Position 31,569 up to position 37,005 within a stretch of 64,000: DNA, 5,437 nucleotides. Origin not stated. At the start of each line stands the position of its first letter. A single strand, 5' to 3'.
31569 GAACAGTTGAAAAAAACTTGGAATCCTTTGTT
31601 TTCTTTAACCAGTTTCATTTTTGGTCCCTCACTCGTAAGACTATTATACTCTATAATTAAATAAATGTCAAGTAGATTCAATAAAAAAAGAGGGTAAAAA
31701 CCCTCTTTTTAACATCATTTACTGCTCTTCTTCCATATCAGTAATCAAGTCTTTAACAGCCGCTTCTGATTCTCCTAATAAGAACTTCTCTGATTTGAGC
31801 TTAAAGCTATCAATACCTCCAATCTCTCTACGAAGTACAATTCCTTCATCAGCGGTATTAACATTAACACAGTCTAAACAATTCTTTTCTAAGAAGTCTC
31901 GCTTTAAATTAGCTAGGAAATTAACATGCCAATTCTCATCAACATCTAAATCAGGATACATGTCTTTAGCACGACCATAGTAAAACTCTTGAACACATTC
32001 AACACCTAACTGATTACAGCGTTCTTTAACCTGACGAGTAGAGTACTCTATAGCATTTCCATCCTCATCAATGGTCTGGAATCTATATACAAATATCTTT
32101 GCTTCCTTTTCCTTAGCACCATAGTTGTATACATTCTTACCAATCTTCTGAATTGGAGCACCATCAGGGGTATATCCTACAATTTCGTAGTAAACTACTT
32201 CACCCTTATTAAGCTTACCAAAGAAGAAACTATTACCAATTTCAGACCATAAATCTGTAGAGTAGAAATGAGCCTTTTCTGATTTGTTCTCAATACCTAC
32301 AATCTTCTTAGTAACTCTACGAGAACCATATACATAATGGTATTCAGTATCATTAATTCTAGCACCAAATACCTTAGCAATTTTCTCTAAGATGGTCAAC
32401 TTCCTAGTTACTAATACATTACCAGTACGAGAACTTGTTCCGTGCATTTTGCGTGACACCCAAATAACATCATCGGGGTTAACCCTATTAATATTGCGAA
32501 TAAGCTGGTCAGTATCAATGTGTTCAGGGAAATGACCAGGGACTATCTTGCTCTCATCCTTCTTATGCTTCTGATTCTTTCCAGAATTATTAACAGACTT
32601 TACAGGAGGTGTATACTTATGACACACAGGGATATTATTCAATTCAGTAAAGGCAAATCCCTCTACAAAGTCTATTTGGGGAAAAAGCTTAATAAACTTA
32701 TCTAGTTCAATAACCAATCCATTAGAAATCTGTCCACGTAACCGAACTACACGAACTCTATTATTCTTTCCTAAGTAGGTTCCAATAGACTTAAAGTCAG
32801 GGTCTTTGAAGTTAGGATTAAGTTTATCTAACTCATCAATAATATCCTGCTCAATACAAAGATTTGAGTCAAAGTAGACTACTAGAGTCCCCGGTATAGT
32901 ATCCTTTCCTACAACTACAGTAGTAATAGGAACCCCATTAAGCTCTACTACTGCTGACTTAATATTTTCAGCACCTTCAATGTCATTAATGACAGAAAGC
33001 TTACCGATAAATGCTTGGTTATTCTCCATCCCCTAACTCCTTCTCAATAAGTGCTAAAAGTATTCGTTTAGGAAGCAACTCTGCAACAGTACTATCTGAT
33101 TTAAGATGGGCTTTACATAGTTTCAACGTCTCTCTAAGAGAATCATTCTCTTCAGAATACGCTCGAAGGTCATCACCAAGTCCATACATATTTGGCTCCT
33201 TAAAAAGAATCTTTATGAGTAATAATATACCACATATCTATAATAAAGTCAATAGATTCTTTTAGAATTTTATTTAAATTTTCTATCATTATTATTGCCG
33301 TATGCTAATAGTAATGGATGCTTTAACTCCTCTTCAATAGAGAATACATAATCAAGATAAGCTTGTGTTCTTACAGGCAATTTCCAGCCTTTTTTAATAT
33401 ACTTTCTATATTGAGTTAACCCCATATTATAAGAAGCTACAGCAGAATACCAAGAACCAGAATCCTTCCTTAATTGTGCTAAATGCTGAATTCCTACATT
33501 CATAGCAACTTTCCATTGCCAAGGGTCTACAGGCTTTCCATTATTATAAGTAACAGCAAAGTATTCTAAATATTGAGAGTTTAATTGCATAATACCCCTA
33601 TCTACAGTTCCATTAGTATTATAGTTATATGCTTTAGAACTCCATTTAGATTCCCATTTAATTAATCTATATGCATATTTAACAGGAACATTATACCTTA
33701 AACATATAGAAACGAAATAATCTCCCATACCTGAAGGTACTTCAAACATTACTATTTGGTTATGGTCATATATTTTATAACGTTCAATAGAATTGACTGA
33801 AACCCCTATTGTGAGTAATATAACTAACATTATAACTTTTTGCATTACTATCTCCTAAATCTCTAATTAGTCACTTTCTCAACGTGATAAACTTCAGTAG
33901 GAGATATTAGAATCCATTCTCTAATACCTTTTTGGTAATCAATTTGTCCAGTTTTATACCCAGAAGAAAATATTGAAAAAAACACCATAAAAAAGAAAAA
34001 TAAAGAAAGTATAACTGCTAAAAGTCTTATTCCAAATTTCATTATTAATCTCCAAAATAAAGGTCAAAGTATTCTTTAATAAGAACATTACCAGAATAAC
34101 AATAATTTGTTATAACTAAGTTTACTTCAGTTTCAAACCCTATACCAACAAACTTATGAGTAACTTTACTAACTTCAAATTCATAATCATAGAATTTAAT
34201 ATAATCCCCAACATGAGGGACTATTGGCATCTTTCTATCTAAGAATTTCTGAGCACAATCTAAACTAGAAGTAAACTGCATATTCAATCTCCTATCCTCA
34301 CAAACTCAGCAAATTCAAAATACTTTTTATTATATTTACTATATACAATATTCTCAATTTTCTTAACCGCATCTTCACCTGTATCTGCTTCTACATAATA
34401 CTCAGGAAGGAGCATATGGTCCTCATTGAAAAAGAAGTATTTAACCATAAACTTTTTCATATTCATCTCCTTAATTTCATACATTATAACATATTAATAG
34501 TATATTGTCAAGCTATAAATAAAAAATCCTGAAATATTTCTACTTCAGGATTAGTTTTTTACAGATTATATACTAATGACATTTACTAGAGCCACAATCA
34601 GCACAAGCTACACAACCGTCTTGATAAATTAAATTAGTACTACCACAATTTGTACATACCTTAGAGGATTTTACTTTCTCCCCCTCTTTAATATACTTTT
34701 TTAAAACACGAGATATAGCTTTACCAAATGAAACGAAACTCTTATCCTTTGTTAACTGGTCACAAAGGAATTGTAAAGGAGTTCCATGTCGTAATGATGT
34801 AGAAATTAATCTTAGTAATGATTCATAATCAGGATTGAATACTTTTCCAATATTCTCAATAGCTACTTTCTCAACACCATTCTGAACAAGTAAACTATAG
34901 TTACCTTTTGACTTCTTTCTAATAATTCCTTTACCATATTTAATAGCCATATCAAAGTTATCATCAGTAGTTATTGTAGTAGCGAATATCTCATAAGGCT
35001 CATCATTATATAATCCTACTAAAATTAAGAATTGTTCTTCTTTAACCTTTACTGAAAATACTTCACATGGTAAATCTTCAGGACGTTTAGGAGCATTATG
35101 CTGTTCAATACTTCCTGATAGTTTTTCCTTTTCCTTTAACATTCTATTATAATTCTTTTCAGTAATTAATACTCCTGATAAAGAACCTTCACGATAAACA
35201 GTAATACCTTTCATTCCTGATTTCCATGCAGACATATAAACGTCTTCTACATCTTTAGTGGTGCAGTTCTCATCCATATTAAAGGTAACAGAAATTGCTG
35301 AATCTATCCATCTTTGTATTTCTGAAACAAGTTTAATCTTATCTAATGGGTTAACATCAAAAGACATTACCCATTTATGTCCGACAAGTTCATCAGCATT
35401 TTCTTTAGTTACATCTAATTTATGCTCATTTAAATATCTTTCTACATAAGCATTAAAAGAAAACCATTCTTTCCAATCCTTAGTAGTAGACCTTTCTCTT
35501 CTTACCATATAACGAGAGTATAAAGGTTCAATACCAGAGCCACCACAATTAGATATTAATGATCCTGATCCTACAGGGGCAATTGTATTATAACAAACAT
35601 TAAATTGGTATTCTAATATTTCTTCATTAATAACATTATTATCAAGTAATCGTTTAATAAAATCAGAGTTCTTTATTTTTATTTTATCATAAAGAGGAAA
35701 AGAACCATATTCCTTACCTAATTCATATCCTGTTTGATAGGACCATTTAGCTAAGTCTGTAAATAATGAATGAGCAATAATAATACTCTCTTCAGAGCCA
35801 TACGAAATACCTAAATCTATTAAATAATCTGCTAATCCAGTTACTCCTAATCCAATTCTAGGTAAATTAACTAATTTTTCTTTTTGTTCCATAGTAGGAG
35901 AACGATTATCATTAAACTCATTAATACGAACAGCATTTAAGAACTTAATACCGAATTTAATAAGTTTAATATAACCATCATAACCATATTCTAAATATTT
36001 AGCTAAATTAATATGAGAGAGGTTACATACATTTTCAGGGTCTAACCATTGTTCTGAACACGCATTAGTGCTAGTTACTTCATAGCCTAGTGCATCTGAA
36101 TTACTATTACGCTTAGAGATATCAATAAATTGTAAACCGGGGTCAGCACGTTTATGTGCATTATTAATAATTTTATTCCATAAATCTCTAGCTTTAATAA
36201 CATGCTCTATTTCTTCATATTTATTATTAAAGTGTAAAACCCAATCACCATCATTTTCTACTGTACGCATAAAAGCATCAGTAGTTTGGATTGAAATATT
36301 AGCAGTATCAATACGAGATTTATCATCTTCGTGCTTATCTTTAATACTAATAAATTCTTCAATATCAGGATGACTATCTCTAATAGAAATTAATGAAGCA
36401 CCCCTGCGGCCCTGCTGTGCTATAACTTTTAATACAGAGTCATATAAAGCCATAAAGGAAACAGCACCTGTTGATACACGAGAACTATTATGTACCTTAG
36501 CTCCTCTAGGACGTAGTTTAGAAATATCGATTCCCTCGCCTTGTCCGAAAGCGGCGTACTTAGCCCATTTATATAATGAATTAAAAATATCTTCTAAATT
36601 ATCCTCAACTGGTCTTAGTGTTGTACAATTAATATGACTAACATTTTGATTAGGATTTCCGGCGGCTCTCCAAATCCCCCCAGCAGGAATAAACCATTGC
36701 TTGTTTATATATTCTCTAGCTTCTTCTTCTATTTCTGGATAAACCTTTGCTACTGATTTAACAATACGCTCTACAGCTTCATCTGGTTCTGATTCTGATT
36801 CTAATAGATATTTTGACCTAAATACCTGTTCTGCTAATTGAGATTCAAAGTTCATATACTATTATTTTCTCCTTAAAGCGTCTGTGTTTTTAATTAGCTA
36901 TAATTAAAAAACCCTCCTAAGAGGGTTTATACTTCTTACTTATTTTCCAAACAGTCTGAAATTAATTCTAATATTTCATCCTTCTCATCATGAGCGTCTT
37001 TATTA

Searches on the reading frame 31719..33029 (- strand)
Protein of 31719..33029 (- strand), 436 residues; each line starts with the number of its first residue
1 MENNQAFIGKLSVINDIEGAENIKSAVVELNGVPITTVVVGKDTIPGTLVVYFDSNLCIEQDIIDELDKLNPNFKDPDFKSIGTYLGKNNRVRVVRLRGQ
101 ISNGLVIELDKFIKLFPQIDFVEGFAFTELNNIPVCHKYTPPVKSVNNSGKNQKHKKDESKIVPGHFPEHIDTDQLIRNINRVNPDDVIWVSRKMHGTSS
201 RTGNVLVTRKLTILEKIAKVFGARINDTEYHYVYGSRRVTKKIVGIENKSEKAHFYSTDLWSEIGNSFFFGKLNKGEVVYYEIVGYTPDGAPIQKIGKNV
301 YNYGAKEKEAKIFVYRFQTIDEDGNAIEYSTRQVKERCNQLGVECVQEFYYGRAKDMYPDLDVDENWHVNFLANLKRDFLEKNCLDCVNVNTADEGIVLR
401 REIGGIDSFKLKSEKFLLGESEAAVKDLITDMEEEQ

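Call 7: search_protein_families(library=phrogs, proteins=[window:31719-33029:-], max_evalue=0.001)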
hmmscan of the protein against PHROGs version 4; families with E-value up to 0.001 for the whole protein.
window:31719-33029:- (436 aa): 1 family
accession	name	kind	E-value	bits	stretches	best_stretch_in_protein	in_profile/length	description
phrog_968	-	DNA, RNA and nucleotide metabolism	1.3e-51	176.8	1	2-422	7-394/398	RNA ligase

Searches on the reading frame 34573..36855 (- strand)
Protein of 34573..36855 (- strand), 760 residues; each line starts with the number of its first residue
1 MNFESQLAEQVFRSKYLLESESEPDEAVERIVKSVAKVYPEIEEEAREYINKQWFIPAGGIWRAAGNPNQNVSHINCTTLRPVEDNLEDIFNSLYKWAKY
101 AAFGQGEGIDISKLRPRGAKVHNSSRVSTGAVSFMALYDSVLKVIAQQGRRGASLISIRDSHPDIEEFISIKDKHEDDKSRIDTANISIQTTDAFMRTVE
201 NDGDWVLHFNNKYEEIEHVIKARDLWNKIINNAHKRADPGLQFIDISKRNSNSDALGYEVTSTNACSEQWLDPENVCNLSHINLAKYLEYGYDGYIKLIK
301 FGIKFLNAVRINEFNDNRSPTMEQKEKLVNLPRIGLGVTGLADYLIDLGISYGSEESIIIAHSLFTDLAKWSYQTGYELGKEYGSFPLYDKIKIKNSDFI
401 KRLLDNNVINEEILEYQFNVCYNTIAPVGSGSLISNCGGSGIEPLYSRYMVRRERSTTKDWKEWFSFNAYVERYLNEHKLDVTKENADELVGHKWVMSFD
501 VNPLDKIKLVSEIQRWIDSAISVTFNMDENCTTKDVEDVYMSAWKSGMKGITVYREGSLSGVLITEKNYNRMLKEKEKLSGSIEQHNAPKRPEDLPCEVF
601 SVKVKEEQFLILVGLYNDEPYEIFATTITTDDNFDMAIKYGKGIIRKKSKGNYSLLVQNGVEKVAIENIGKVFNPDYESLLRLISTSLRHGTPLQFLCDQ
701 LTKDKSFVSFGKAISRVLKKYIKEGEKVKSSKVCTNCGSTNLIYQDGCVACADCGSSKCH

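Call 7: search_protein_families(library=phrogs, proteins=[window:34573-36855:-], max_evalue=0.001)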
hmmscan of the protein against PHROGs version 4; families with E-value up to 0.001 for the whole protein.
window:34573-36855:- (760 aa): 7 families
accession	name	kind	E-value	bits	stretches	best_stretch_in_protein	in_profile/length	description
phrog_84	-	DNA, RNA and nucleotide metabolism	5.8e-119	399.7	1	8-759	202-973/975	ribonucleoside-diphosphate reductase large subunit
phrog_367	-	DNA, RNA and nucleotide metabolism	1.6e-31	110.2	1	134-576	265-675/701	ribonucleotide reductase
phrog_3987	-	DNA, RNA and nucleotide metabolism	2.3e-26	93.4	1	77-215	222-379/467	ribonucleotide reductase large subunit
phrog_3844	-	moron, auxiliary metabolic gene and host takeover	2.1e-25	90.6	1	275-550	160-426/451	NrdA-like aerobic NDP reductase large subunit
phrog_22953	-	DNA, RNA and nucleotide metabolism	1.2e-06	29.6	1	111-208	4-102/201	ribonucleotide reductase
phrog_6132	-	DNA, RNA and nucleotide metabolism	3.5e-06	27.5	1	82-178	222-317/530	ribonucleotide reductase large subunit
phrog_23565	-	DNA, RNA and nucleotide metabolism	0.0002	22.5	0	729-759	168-198/199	ribonucleotide reductase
